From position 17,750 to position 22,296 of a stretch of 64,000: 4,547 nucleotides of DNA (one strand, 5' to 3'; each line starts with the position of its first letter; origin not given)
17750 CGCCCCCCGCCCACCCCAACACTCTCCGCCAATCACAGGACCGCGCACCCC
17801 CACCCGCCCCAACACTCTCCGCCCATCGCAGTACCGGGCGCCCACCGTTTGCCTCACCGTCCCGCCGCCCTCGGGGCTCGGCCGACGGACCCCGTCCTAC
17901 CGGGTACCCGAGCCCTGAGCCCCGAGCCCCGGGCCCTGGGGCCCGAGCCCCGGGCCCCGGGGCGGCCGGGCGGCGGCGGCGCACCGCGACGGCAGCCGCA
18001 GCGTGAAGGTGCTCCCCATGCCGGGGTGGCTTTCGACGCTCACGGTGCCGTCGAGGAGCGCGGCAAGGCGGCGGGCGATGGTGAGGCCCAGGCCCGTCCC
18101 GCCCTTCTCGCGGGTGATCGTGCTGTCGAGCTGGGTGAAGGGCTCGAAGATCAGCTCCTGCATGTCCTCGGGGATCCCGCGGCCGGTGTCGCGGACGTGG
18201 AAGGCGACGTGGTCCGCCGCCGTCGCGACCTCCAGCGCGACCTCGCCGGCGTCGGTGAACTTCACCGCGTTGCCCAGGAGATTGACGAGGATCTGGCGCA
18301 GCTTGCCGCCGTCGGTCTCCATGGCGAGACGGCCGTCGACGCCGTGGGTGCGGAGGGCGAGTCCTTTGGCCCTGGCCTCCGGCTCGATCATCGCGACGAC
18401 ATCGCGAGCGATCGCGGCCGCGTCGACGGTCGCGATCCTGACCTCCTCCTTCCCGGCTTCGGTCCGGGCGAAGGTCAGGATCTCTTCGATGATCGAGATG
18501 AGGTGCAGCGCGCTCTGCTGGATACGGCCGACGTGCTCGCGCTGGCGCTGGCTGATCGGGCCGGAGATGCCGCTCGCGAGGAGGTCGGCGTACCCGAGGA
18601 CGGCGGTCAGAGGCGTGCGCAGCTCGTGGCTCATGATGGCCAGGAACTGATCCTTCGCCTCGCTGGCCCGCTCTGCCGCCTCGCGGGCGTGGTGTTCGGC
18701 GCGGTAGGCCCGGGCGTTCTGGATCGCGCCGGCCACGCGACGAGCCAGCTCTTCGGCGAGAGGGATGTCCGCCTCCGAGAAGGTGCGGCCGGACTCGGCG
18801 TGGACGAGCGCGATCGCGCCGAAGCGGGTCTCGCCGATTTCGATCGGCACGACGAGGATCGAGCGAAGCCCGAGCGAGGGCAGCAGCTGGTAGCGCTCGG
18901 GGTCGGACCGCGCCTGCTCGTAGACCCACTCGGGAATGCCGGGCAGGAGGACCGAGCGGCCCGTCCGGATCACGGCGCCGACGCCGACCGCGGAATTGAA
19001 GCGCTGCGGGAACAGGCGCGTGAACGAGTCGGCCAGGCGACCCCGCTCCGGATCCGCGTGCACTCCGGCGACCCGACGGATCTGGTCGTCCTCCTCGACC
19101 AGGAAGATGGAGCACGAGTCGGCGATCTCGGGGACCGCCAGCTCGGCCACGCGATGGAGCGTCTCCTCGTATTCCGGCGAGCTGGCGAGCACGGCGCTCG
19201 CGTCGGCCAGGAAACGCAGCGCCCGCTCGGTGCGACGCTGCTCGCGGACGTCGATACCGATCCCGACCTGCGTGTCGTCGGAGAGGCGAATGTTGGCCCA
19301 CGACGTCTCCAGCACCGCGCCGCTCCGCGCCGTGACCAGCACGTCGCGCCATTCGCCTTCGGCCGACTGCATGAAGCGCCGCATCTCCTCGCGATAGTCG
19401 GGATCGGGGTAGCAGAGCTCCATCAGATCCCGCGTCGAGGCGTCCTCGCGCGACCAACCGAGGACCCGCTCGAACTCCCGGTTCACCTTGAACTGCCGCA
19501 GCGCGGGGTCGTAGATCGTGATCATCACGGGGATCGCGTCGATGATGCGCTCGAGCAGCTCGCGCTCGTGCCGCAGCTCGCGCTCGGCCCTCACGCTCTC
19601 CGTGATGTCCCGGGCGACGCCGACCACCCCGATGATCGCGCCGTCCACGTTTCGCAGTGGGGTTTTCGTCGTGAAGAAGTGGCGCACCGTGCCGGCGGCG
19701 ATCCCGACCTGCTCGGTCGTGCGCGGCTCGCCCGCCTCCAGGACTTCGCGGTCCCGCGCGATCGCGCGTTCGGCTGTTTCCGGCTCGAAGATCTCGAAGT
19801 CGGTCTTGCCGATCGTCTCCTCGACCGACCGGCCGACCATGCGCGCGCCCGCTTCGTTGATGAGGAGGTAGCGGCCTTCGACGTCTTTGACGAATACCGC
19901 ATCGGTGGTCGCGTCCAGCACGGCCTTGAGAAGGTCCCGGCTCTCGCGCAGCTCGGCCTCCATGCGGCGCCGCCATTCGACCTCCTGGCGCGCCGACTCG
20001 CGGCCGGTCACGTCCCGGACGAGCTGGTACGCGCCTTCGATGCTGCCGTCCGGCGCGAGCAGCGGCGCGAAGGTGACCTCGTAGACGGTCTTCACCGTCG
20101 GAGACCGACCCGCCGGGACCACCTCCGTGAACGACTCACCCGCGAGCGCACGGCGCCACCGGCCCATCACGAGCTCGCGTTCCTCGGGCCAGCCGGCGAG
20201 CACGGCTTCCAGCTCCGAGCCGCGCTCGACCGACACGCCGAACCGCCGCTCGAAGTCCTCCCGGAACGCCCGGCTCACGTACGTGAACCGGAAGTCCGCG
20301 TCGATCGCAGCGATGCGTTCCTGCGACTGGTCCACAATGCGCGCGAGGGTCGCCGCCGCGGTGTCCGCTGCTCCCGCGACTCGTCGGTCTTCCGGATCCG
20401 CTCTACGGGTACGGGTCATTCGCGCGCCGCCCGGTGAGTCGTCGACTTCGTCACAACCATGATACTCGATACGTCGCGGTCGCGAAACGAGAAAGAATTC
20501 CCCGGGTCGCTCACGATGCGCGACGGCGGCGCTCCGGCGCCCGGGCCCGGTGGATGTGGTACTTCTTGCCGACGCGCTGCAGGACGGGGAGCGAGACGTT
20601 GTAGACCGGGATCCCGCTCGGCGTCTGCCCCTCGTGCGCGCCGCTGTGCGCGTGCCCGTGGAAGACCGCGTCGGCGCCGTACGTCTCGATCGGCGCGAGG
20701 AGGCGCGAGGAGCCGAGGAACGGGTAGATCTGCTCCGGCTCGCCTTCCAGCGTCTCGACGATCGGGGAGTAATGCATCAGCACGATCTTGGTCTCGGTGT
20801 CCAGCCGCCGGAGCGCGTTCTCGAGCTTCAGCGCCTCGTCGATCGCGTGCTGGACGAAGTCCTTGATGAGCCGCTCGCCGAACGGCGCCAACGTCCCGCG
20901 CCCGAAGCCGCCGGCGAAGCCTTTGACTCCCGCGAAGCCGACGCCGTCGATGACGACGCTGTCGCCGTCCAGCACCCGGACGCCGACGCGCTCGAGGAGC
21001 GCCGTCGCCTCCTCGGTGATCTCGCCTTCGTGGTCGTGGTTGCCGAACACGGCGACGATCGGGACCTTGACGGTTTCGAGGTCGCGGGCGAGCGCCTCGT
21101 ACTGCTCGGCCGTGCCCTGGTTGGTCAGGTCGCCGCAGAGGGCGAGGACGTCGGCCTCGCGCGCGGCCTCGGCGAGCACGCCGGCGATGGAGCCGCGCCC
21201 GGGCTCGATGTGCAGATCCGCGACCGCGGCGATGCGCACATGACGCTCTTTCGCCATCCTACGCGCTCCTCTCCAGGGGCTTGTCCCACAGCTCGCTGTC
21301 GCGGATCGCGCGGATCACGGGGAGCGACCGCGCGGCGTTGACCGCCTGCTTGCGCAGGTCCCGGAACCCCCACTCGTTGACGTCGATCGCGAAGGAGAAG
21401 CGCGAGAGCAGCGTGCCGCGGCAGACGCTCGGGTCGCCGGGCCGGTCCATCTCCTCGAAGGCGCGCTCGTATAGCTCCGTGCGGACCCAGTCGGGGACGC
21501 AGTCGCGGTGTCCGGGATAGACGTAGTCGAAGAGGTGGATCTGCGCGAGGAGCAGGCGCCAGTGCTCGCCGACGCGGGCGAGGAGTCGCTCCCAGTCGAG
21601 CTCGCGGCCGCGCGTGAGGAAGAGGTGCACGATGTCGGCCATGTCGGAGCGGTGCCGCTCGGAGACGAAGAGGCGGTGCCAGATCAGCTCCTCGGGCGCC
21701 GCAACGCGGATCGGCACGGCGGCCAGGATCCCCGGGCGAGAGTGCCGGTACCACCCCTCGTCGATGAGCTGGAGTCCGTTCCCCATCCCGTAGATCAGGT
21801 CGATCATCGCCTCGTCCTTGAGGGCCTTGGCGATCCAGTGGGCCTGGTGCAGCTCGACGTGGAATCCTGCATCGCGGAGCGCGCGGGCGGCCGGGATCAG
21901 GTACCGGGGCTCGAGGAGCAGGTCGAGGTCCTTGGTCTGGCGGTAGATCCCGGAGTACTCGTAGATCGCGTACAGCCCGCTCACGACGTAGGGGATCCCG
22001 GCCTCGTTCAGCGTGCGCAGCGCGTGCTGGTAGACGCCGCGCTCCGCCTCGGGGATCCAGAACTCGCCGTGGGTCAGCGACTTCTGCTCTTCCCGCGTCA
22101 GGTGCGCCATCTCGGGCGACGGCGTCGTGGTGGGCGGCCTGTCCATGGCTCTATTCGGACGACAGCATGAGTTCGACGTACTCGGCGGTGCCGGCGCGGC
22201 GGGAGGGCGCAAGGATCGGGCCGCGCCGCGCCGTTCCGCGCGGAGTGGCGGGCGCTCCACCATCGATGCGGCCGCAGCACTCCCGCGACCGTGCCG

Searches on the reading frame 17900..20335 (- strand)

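Call 35: search_protein_families(library=pfam, proteins=[window:17900-20335:-], max_evalue=0.05)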
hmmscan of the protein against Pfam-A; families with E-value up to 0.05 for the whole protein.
window:17900-20335:- (812 aa): 13 families
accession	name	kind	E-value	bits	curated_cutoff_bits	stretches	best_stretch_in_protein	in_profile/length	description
PF08448.16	PAS_4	-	1.2e-42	145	23.1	3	140-249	1-110/110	PAS fold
PF02518.31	HATPase_c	-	1.7e-30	106.2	26.4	1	675-783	2-109/111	Histidine kinase-, DNA gyrase B-, and HSP90-like ATPase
PF00989.32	PAS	-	6.3e-25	87.8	22.6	2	136-244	3-113/113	PAS fold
PF00512.31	HisKA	-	6.2e-19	68.3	26.9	1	560-628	1-66/66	His Kinase A (phospho-acceptor) domain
PF13185.12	GAF_2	-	9.3e-16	58.7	28.6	1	389-539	4-136/136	GAF domain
PF01590.32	GAF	-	5e-15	56.6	22.4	1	390-538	3-133/133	GAF domain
PF13426.13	PAS_9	-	6.5e-15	55.7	27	1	145-246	2-103/103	PAS domain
PF13188.13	PAS_8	-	4.5e-13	49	21.8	2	135-189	2-56/65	PAS domain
PF13492.12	GAF_3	-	5.5e-10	40.2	27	1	405-540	19-129/129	GAF domain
PF08447.18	PAS_3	-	7.9e-08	32.9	25.6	1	158-241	3-89/89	PAS fold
PF13581.12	HATPase_c_2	-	0.0095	16.4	27.4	1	684-759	37-110/127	Histidine kinase-like ATPase domain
PF06018.20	CodY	-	0.023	14.6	29.5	0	495-554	112-169/177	CodY GAF-like domain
PF13596.12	PAS_10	-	0.026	15.6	22.1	0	164-245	28-106/106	PAS domain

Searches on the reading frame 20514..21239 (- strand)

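Call 35: search_protein_families(library=pfam, proteins=[window:20514-21239:-], max_evalue=0.05)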
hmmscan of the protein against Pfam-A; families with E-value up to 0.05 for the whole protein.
window:20514-21239:- (242 aa): 2 families
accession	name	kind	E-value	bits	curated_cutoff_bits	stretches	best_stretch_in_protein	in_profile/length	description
PF00149.33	Metallophos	-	2.3e-15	58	21.5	1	1-199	1-190/191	Calcineurin-like phosphoesterase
PF12850.12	Metallophos_2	-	3.3e-11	43.9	27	1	1-199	1-118/154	Calcineurin-like phosphoesterase superfamily domain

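Call 69: search_protein_families(library=padloc, proteins=[window:20514-21239:-], max_evalue=0.001)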
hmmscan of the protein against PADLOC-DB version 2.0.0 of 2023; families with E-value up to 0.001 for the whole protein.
window:20514-21239:- (242 aa): 1 family
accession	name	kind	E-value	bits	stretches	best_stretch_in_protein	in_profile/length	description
PDLC04908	PDC-S10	-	2e-13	48.1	1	1-105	10-107/223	-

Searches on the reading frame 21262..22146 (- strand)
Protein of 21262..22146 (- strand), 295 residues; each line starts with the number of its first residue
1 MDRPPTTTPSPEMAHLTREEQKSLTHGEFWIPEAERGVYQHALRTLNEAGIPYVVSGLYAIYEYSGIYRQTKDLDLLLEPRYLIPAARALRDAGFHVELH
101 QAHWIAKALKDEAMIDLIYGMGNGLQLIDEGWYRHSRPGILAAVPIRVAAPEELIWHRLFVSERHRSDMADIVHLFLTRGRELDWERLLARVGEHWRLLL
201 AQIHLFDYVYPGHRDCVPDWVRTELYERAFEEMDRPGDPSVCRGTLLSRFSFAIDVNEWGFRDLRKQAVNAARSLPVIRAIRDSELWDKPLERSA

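Call 35: search_protein_families(library=pfam, proteins=[window:21262-22146:-], max_evalue=0.05)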
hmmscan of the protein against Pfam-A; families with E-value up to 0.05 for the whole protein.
window:21262-22146:- (295 aa): 1 family
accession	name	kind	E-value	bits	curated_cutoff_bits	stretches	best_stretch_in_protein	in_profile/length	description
PF14907.12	NTP_transf_5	-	5.5e-08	33.1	31.2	1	68-194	91-230/249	Uncharacterised nucleotidyltransferase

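Call 69: search_protein_families(library=padloc, proteins=[window:21262-22146:-], max_evalue=0.001)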
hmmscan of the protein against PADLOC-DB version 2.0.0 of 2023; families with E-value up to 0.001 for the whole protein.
window:21262-22146:- (295 aa): 0 families
